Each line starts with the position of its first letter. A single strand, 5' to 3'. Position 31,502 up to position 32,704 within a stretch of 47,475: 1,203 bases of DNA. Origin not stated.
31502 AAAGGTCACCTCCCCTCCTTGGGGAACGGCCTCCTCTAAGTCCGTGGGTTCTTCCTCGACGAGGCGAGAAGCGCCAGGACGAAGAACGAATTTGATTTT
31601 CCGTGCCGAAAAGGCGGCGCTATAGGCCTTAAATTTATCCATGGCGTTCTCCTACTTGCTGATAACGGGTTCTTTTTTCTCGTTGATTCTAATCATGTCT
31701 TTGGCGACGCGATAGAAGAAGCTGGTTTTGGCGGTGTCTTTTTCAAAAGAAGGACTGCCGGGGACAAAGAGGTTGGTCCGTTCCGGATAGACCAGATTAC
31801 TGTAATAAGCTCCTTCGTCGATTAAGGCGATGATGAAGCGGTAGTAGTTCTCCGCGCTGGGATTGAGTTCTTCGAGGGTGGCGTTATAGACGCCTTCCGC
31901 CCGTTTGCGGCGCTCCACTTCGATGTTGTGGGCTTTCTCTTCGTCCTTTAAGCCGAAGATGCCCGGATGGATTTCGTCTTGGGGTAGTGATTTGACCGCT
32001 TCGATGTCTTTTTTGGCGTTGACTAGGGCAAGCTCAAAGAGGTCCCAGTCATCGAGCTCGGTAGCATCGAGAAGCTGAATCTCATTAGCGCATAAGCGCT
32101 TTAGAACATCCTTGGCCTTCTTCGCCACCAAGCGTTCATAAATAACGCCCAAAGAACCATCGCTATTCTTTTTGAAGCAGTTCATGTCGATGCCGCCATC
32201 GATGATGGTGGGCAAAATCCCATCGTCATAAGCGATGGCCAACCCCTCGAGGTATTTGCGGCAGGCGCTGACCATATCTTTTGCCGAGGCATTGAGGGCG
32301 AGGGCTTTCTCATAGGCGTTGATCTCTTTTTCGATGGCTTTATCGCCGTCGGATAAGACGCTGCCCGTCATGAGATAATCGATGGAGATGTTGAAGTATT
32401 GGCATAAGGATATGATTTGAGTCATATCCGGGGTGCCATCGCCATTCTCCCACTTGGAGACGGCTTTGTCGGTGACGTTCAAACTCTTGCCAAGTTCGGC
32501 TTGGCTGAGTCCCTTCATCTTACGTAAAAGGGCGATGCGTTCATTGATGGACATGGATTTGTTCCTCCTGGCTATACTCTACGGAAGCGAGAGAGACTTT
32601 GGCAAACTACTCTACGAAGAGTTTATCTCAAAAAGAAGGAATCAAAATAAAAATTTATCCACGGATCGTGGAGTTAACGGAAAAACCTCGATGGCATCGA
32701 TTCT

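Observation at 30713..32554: Candidate undescribed three-gene module: XRE-HTH protein with unknown 230-aa domain, 240-aa unknown protein, repeat mini-protein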

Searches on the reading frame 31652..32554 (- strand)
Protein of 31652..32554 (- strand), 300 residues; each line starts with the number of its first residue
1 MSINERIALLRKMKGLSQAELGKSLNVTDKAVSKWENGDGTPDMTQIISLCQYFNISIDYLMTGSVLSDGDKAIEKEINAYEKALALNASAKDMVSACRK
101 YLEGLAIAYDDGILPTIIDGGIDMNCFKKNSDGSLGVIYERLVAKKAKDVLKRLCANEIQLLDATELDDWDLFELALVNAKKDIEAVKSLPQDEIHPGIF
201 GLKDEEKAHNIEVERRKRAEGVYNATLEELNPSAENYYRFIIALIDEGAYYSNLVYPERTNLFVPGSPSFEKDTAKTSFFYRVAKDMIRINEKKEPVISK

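Call 3: search_protein_families(library=pfam, proteins=[window:31652-32554:-], max_evalue=1)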
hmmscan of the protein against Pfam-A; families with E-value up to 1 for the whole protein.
window:31652-32554:- (300 aa): 10 families
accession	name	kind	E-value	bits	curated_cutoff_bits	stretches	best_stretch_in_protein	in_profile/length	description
PF01381.28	HTH_3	-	3.5e-14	53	23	1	7-61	1-55/55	Helix-turn-helix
PF12844.13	HTH_19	-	4.7e-10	39.7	30.2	1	4-64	1-61/64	Helix-turn-helix domain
PF13560.12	HTH_31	-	1.2e-06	29.2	27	1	6-55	5-55/64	Helix-turn-helix domain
PF07022.19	Phage_CI_repr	-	0.0008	20.1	22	1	17-64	13-60/65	Bacteriophage CI repressor helix-turn-helix domain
PF13443.12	HTH_26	-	0.0015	19.2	22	1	10-59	5-55/63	Cro/C1-type HTH DNA-binding domain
PF14549.12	P22_Cro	-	0.041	14.1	30.2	1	18-42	12-34/60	DNA-binding transcriptional regulator Cro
PF13744.12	HTH_37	-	0.091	13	27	1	5-39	21-55/80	Helix-turn-helix domain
PF08281.18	Sigma70_r4_2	-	0.097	12.8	25.7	1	9-34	20-45/54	Sigma-70, region 4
PF04545.22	Sigma70_r4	-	0.15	12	24.1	1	10-34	15-39/50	Sigma-70, region 4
PF05796.17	Chordopox_G2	-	0.16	11.9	25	1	43-79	22-58/215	Chordopoxvirus protein G2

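Call 4: search_protein_families(library=ncbifam, proteins=[window:31652-32554:-], max_evalue=1)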
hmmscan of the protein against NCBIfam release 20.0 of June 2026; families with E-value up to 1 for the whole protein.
window:31652-32554:- (300 aa): 14 families
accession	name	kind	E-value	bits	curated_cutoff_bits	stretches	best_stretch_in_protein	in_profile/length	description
NF041951.1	phage_RstR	subfamily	2.4e-15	56.7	80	1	1-95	1-92/108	RstR family transcriptional repressor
NF052239.1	antitox_spr1629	equivalog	4.7e-12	45.7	335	1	3-84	3-83/377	spr1629 family repressor/antitoxin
NF007257.0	PRK09706.1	subfamily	1.2e-08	34.9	101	1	3-96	6-94/135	transcriptional repressor DicA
TIGR03070.1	couple_hipB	subfamily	6.4e-08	32.4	71.65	1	9-57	9-57/58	type II toxin-antitoxin system Y4mF family antitoxin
TIGR03830.1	CxxCG_CxxCG_HTH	subfamily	5.6e-07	29.4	61.8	1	4-43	67-106/127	type II TA system antitoxin MqsA family protein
NF041575.1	antitoxPezA_Strep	equivalog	2.5e-05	24.3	290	1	3-118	2-113/158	type II toxin-antitoxin system antitoxin PezA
NF047542.1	telomere_Tap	equivalog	0.00044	19.1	600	1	9-46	24-61/695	telomere-associated protein Tap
TIGR00270.2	TIGR00270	equivalog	0.00055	19.8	110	1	5-58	78-131/159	multiprotein bridging factor aMBF1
NF007271.0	PRK09726.1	equivalog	0.0054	16.7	79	1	5-54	15-64/88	type II toxin-antitoxin system antitoxin HipB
NF007408.0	PRK09943.1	equivalog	0.0058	16.2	211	1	3-62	8-67/185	HTH-type transcriptional regulator PuuR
NF047948.1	male_kill_WMK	equivalog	0.0075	15.8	300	1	3-79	163-236/300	WO male-killing family protein Wmk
NF003162.0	PRK04140.1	equivalog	0.011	14.8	263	1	7-58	131-182/317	transcriptional regulator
TIGR02937.1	sigma70-ECF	superfamily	0.051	13.2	42.9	1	6-36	124-154/165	sigma-70 family RNA polymerase sigma factor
NF006015.0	PRK08154.1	subfamily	0.11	11.6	204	1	3-66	31-94/314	anaerobic benzoate catabolism transcriptional regulator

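Call 5: search_protein_families(library=padloc, proteins=[window:31652-32554:-], max_evalue=1)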
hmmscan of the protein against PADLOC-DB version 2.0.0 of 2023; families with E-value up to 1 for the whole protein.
window:31652-32554:- (300 aa): 19 families
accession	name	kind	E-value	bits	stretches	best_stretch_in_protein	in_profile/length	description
PDLC03945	RmrA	-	7.7e-13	46.4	1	3-84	3-83/394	-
PDLC03951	RmrA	-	1.9e-11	41.5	1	5-69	11-74/400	-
PDLC02926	HTH_VI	-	2.1e-11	41.9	1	3-80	2-78/92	-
PDLC03954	RmrA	-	8.5e-11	39.4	1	5-67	13-75/380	-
PDLC03952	RmrA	-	4.4e-09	33.7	1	3-65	23-85/395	-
PDLC03949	RmrA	-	4.9e-08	30.2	1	4-66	4-66/363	-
PDLC03948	RmrA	-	1.6e-07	28.5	1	5-68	11-74/397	-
PDLC03947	RmrA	-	2.3e-07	28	1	3-65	12-74/383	-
PDLC03955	RmrA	-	4.8e-07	27.3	1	5-67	23-85/371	-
PDLC03944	RmrA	-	6.7e-06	23.4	1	5-63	9-67/384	-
PDLC03956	RmrA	-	7.3e-06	23.3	1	5-71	11-78/399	-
PDLC03946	RmrA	-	9.4e-05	19.3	1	4-65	4-65/357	-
PDLC04760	PDC-M64C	-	0.00016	20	1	1-58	25-82/93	-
PDLC04142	capH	-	0.00099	18.2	1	1-63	5-67/103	capH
PDLC04775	PDC-M69A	-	0.0041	15.6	1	3-63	8-68/113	-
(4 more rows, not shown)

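Call 10: find_homologous_proteins(query=window:31652-32554:-, max_evalue=0.001)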
Query window:31652-32554:- (300 aa): 279 proteins with E <= 0.001 among 2984 candidates; the best 120 are listed.
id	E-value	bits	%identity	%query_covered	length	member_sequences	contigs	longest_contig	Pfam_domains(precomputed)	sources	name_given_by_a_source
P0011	1.5e-188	643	96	100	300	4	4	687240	PF12844.14,PF01381.29,PF13560.13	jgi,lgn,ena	-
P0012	6.8e-174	595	87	100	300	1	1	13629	PF12844.14,PF01381.29,PF13560.13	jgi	jgi:transcriptional regulator with XRE-family HTH domain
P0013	5.0e-173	592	88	100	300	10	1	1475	PF12844.14,PF01381.29,PF13560.13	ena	-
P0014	1.3e-172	591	88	100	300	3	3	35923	PF12844.14,PF01381.29,PF13560.13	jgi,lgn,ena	jgi:transcriptional regulator with XRE-family HTH domain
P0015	1.8e-168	577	85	100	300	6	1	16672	PF12844.14,PF01381.29,PF13560.13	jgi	jgi:transcriptional regulator with XRE-family HTH domain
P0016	5.9e-167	572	85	100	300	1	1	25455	PF12844.14,PF01381.29,PF13560.13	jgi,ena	-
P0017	3.1e-166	570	85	98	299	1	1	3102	PF12844.14,PF01381.29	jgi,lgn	jgi:transcriptional regulator with XRE-family HTH domain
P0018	1.1e-162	558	84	100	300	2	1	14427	PF12844.14,PF01381.29,PF13560.13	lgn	-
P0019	2.0e-144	498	80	92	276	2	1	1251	PF01381.29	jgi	jgi:transcriptional regulator with XRE-family HTH domain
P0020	2.1e-89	318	87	57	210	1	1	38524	-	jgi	jgi:hypothetical protein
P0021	3.6e-59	219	84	41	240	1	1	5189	PF00056.30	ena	-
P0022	7.3e-47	178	38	96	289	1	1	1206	PF01381.29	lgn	-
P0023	1.1e-29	122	100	21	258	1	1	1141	PF12833.14,PF12844.14,PF01381.29,PF00165.30,PF13560.13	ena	-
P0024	2.6e-10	58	45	35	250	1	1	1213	PF12844.14,PF01381.29,PF13560.13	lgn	-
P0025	7.8e-10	57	50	24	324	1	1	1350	PF12844.14,PF01381.29,PF13560.13,PF13443.13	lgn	-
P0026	4.1e-9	55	49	21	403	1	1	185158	PF12844.14,PF01381.29,PF00294.30,PF13560.13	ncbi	-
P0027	4.2e-8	51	48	21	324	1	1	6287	PF12844.14,PF01381.29,PF13560.13,PF13443.13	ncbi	-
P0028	7.1e-8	50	53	21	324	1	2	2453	PF13847.13,PF12844.14,PF13649.13,PF01381.29,PF13560.13,PF01209.25,PF08241.19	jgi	-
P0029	1.2e-7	50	40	27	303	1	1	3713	PF12844.14,PF01381.29,PF13560.13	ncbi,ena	-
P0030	2.6e-7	49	34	33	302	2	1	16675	PF12844.14,PF01381.29,PF13560.13,PF13443.13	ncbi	-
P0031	2.6e-7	49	53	19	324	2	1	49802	PF12844.14,PF01381.29,PF13560.13,PF13443.13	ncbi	-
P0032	2.8e-7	49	39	27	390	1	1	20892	PF12844.14,PF01381.29,PF27120.1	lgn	-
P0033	4.9e-7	48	41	26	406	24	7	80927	PF12844.14,PF01381.29,PF27120.1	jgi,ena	-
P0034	5.0e-7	48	39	26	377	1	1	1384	PF12844.14,PF01381.29,PF27120.1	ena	-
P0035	5.8e-7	47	38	27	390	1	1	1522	PF12844.14,PF01381.29,PF27120.1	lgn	-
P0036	7.2e-7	47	42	24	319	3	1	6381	PF12844.14,PF01381.29,PF13560.13,PF13443.13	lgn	-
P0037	9.8e-7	47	33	34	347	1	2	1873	PF12844.14,PF01381.29,PF13560.13,PF13443.13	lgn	-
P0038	9.9e-7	47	43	25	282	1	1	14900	PF01381.29,PF13560.13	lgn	-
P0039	1.0e-6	47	38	26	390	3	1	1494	PF12844.14,PF01381.29,PF27120.1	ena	-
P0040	1.4e-6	46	40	37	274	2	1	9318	PF12844.14,PF01381.29,PF12802.14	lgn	-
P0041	1.5e-6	46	52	20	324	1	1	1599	PF13847.13,PF12844.14,PF13649.13,PF01381.29,PF13560.13,PF01209.25,PF08241.19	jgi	-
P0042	1.5e-6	46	44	22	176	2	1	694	PF12844.14,PF01381.29,PF07022.20,PF13560.13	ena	-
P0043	1.8e-6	46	44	23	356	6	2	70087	PF12844.14,PF01381.29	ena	-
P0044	1.8e-6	46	41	26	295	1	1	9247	PF12844.14,PF00005.34,PF01381.29,PF07022.20,PF13560.13,PF13443.13,PF13304.13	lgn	-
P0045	1.9e-6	46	47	21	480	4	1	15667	PF12844.14,PF03315.22,PF03313.22,PF01381.29,PF13560.13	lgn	-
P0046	1.9e-6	46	45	21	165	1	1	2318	PF12844.14,PF01381.29,PF13560.13,PF13443.13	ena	-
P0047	2.5e-6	45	39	24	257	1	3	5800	PF12844.14,PF01381.29,PF13560.13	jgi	-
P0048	2.5e-6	45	39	24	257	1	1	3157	PF12844.14,PF01381.29,PF13560.13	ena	-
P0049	3.5e-6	45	39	24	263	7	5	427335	PF12844.14,PF01381.29,PF13560.13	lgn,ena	-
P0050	3.9e-6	45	48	21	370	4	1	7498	PF12844.14,PF01381.29,PF13560.13,PF13443.13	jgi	-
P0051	4.9e-6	44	38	26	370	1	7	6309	PF14559.13,PF12844.14,PF01381.29,PF13424.13,PF13560.13,PF13443.13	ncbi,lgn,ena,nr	ncbi:MAG: helix-turn-helix domain-containing protein [Clostridia bacterium]|nr:helix-turn-helix doma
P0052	5.3e-6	44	45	24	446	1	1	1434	PF01381.29,PF01052.26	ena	-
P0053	5.4e-6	44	47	21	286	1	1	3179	PF12844.14,PF00005.34,PF01381.29,PF02463.26,PF07022.20,PF13560.13,PF13304.13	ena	-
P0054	5.4e-6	44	38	27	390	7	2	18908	PF12844.14,PF01381.29,PF27120.1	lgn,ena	-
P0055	6.6e-6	44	44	21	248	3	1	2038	PF12844.14,PF01381.29,PF13443.13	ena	-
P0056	6.8e-6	44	47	21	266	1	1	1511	PF12844.14,PF01381.29,PF13560.13,PF13443.13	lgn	-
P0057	7.2e-6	44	47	21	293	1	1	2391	PF12844.14,PF00005.34,PF01381.29,PF02463.26,PF07022.20,PF13560.13,PF13304.13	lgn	-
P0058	7.3e-6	44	47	21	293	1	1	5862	PF12844.14,PF00005.34,PF01381.29,PF02463.26,PF07022.20,PF13560.13,PF13304.13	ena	-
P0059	7.5e-6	44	47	21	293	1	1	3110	PF12844.14,PF00005.34,PF01381.29,PF02463.26,PF07022.20,PF13560.13,PF13304.13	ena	-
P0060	7.6e-6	44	47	21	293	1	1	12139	PF12844.14,PF00005.34,PF01381.29,PF02463.26,PF07022.20,PF13560.13,PF13304.13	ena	-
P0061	7.7e-6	44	47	21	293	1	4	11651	PF12844.14,PF00005.34,PF01381.29,PF02463.26,PF07022.20,PF13560.13,PF13304.13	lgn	-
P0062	7.8e-6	44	47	21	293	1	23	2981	PF12844.14,PF00005.34,PF01381.29,PF02463.26,PF07022.20,PF13560.13,PF13304.13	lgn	-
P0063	7.8e-6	44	47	21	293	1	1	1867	PF12844.14,PF00005.34,PF01381.29,PF02463.26,PF07022.20,PF13560.13,PF13304.13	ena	-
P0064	7.9e-6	44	47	21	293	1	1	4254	PF12844.14,PF00005.34,PF01381.29,PF02463.26,PF07022.20,PF13560.13,PF13304.13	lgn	-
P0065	7.9e-6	44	47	21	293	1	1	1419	PF12844.14,PF00005.34,PF01381.29,PF02463.26,PF07022.20,PF13560.13,PF13304.13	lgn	-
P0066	8.0e-6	44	47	21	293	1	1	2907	PF12844.14,PF00005.34,PF01381.29,PF02463.26,PF07022.20,PF13560.13,PF13304.13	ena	-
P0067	8.0e-6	44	47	21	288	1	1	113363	PF12844.14,PF00005.34,PF01381.29,PF02463.26,PF07022.20,PF13560.13,PF13304.13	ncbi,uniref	ncbi:XRE family transcriptional regulator [Limosilactobacillus reuteri]|uniref:XRE family transcript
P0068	8.1e-6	44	47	21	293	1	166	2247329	PF12844.14,PF00005.34,PF01381.29,PF02463.26,PF07022.20,PF13560.13,PF13304.13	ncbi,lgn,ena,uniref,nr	ncbi:ATP-binding cassette domain-containing protein [Lactobacillus reuteri]|uniref:ATP-binding casse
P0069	8.2e-6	44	47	21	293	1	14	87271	PF12844.14,PF00005.34,PF01381.29,PF02463.26,PF07022.20,PF13560.13,PF13304.13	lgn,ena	-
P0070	8.2e-6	44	47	21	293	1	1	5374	PF12844.14,PF00005.34,PF01381.29,PF02463.26,PF07022.20,PF13560.13,PF13304.13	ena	-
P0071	8.2e-6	44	47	21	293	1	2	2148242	PF12844.14,PF00005.34,PF01381.29,PF02463.26,PF07022.20,PF13560.13,PF13304.13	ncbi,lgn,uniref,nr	ncbi:ABC transporter [Limosilactobacillus reuteri]|uniref:ABC transporter n=1 Tax=Limosilactobacillu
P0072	8.2e-6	44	47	21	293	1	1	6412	PF12844.14,PF00005.34,PF01381.29,PF02463.26,PF07022.20,PF13560.13,PF13304.13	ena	-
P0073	8.3e-6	44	47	21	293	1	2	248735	PF12844.14,PF00005.34,PF01381.29,PF02463.26,PF07022.20,PF13560.13,PF13304.13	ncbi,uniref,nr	ncbi:XRE family transcriptional regulator [Limosilactobacillus agrestis]|uniref:XRE family transcrip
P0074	8.3e-6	44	47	21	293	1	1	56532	PF12844.14,PF00005.34,PF01381.29,PF02463.26,PF07022.20,PF13560.13,PF13304.13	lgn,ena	-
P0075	8.3e-6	44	47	21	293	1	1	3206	PF12844.14,PF00005.34,PF01381.29,PF02463.26,PF07022.20,PF13560.13,PF13304.13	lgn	-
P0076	8.3e-6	44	47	21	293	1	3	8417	PF12844.14,PF00005.34,PF01381.29,PF02463.26,PF07022.20,PF13560.13,PF13304.13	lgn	-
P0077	8.5e-6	44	47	21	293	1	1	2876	PF12844.14,PF00005.34,PF01381.29,PF02463.26,PF07022.20,PF13560.13,PF13304.13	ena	-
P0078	8.8e-6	44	47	21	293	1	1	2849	PF12844.14,PF00005.34,PF01381.29,PF02463.26,PF07022.20,PF13560.13,PF13304.13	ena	-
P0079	9.0e-6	44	47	21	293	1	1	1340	PF12844.14,PF00005.34,PF01381.29,PF02463.26,PF07022.20,PF13560.13,PF13304.13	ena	-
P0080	9.4e-6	43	48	21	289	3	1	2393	PF12844.14,PF01381.29,PF13560.13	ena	-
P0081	9.7e-6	43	44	21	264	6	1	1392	PF12844.14,PF01381.29,PF13443.13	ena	-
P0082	1.0e-5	43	52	19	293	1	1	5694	PF12844.14,PF00005.34,PF01381.29,PF02463.26,PF07022.20,PF13560.13,PF13304.13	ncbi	-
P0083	1.0e-5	43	47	21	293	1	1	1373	PF12844.14,PF00005.34,PF01381.29,PF02463.26,PF07022.20,PF13560.13,PF13304.13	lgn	-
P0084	1.1e-5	43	45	21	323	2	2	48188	PF12844.14,PF01381.29,PF13560.13,PF13443.13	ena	-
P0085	1.3e-5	43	36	31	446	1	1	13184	PF12844.14,PF01381.29,PF01052.26,PF13443.13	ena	-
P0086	1.5e-5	43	44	21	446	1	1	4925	PF12844.14,PF01381.29,PF01052.26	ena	-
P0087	1.5e-5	43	48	18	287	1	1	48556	PF12844.14,PF01381.29,PF13560.13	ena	-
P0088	1.5e-5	43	35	33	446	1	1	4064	PF01381.29,PF01052.26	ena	-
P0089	1.5e-5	43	36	31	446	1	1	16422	PF12844.14,PF01381.29,PF01052.26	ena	-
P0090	1.5e-5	43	44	21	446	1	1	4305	PF12844.14,PF01381.29,PF01052.26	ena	-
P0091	1.6e-5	43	44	21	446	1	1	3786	PF12844.14,PF01381.29,PF01052.26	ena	-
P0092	1.6e-5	43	36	31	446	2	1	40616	PF12844.14,PF01381.29,PF01052.26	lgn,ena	-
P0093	1.6e-5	43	38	31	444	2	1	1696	PF12844.14,PF01381.29,PF01052.26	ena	-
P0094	1.6e-5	43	44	21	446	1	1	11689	PF12844.14,PF01381.29,PF01052.26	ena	-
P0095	1.7e-5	43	36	31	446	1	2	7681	PF12844.14,PF01381.29,PF01052.26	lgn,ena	-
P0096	1.7e-5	43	44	21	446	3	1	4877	PF01381.29,PF01052.26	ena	-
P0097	1.7e-5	43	36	31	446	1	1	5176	PF12844.14,PF01381.29,PF01052.26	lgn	-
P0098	1.7e-5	43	34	33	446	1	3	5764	PF01381.29,PF01052.26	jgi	-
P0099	1.7e-5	43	44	21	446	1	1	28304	PF12844.14,PF01381.29,PF01052.26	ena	-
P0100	1.8e-5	43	38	27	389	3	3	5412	PF12844.14,PF01381.29,PF27120.1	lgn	-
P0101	1.8e-5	43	36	31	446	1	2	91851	PF12844.14,PF01381.29,PF01052.26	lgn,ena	-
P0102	1.8e-5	43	44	21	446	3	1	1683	PF12844.14,PF01381.29,PF01052.26,PF13443.13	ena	-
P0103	1.9e-5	43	44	21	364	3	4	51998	PF12844.14,PF01381.29,PF13443.13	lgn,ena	-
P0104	1.9e-5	43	44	21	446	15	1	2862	PF12844.14,PF01381.29,PF01052.26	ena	-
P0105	1.9e-5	43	43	22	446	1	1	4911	PF01381.29,PF01052.26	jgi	jgi:transcriptional regulator with XRE-family HTH domain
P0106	1.9e-5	42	44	21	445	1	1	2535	PF12844.14,PF01381.29,PF01052.26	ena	-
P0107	1.9e-5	42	44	21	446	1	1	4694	PF01381.29,PF01052.26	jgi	jgi:transcriptional regulator with XRE-family HTH domain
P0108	1.9e-5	42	44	21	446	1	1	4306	PF01381.29,PF01052.26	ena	-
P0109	1.9e-5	42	44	21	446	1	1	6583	PF12844.14,PF01381.29,PF01052.26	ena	-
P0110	1.9e-5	42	44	21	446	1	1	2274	PF01381.29,PF01052.26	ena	-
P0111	1.9e-5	42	44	21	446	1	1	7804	PF01381.29,PF01052.26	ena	-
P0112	1.9e-5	42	44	21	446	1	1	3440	PF12844.14,PF01381.29,PF01052.26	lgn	-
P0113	2.0e-5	42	44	21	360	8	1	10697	PF12844.14,PF01381.29,PF13560.13,PF13443.13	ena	-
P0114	2.0e-5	42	43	25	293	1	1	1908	PF12844.14,PF00005.34,PF01381.29,PF02463.26,PF07022.20,PF13560.13,PF13304.13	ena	-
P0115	2.0e-5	42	42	24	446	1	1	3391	PF12844.14,PF01381.29,PF01052.26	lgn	-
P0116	2.0e-5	42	44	21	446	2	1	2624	PF12844.14,PF01381.29,PF01052.26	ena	-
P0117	2.1e-5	42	44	21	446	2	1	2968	PF12844.14,PF01381.29,PF01052.26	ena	-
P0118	2.1e-5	42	44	21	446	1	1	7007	PF12844.14,PF01381.29,PF01052.26,PF13443.13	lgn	-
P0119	2.1e-5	42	44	21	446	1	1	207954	PF12844.14,PF01381.29,PF01052.26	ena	-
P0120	2.2e-5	42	44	21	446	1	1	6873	PF12844.14,PF01381.29,PF01052.26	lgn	-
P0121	2.2e-5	42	42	24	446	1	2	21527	PF12844.14,PF01381.29,PF01052.26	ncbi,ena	-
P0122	2.2e-5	42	44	21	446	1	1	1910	PF01381.29,PF01052.26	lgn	-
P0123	2.2e-5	42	42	24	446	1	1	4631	PF12844.14,PF01381.29,PF01052.26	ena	-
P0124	2.3e-5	42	44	21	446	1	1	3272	PF12844.14,PF01381.29,PF01052.26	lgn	-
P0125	2.3e-5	42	44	21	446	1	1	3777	PF12844.14,PF01381.29,PF01052.26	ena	-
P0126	2.3e-5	42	44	21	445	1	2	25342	PF12844.14,PF01381.29,PF01052.26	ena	-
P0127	2.3e-5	42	44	21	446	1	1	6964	PF12844.14,PF01381.29,PF01052.26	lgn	-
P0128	2.3e-5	42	34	33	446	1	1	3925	PF12844.14,PF01381.29,PF01052.26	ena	-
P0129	2.3e-5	42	44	21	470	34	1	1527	PF12844.14,PF01381.29,PF01052.26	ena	-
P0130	2.3e-5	42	44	21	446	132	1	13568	PF12844.14,PF01381.29,PF01052.26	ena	-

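Call 16: find_encoding_contigs(protein=P0022, flank=7000, max_places=2)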
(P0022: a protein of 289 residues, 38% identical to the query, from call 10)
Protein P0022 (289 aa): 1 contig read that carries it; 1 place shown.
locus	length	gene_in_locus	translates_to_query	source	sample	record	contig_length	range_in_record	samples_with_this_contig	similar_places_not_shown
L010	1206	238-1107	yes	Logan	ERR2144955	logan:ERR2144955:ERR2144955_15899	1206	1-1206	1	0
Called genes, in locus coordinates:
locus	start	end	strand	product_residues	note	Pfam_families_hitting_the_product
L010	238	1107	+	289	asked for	PF01381:HTH_3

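Call 26: search_solved_structures(query=A1, max_evalue=1)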
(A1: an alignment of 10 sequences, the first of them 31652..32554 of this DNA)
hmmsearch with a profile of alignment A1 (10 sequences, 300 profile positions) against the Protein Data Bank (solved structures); distinct sequences matched with E-value up to 1: 35.
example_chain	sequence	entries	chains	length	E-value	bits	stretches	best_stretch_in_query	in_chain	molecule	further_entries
1adr_A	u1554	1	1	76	3.7e-08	36.3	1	4-65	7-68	P22 C2 REPRESSOR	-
3jxb_C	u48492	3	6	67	5.7e-08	35.7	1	4-64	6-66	Repressor protein C2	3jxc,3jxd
2r1j_L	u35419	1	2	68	5.9e-08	35.6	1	4-64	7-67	Repressor protein C2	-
7t8i_A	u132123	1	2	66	8.3e-08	35.1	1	1-62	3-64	Phage element (ICEBs1)transcriptional regulator (Xre family)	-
3op9_A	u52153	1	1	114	2.8e-07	33.4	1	4-63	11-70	Pli0006 protein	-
9sf2_A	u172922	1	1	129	2.4e-06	30.3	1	6-68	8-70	Transcriptional regulator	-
2p5t_A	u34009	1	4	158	8e-05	25.3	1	4-118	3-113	Putative transcriptional regulator PezA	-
3ivp_A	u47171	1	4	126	0.00023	23.8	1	10-98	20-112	Putative transposon-related DNA-binding protein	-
4z5h_A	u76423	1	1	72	0.0016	21.1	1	5-58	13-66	Antitoxin HipB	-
4yg4_A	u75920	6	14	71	0.0024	20.5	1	5-58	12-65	Antitoxin HipB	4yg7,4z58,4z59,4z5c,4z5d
4yg1_A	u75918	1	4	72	0.0027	20.3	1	5-58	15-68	Antitoxin HipB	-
2l49_A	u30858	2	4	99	0.0029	20.2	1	2-52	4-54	C protein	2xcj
5k98_B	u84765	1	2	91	0.0034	20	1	5-58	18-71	Antitoxin HipB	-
2wiu_B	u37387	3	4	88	0.0037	19.9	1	5-58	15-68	HTH-TYPE TRANSCRIPTIONAL REGULATOR HIPB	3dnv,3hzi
28tn_A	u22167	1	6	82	0.0056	19.3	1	8-59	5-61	lambda repressor-like protein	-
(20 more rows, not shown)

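Call 34: predict_structure(alignment_id=A1)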
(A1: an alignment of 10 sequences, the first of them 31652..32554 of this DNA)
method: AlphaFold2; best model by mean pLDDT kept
length: 300 residues; sequences in the alignment: 10
mean_pLDDT: 79.6   pTM: 0.58
mean pLDDT of the five models: 79.6, 78.6, 75.6, 71.1, 64.6
residues with pLDDT >= 90: 104; 70-90: 119; 50-70: 59; < 50: 18
segments of 3 or more residues with pLDDT < 50: 194-202, 294-300
pLDDT, mean of each block of 10 residues (from residue 1): 75 83 79 67 77 79 58 75 87 93 93 90 92 90 94 92 93 93 79 49 53 65 88 91 92 70 61 90 90 50
secondary structure, 60 per line:
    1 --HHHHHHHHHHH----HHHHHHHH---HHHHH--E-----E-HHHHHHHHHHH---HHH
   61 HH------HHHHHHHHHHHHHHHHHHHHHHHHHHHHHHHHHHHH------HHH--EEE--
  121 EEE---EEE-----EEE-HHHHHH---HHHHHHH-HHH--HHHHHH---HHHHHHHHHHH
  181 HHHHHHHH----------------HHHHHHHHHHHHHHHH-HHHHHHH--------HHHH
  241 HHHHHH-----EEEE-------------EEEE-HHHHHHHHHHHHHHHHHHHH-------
elements in order: H3-13 H18-25 H29-33 H44-54 H58-62 H69-104 E116-118 E121-123 E127-129 E135-137 H139-144 H148-154 H161-166 H170-188 H205-220 H222-228 H237-246 E252-255 E269-272 H274-293
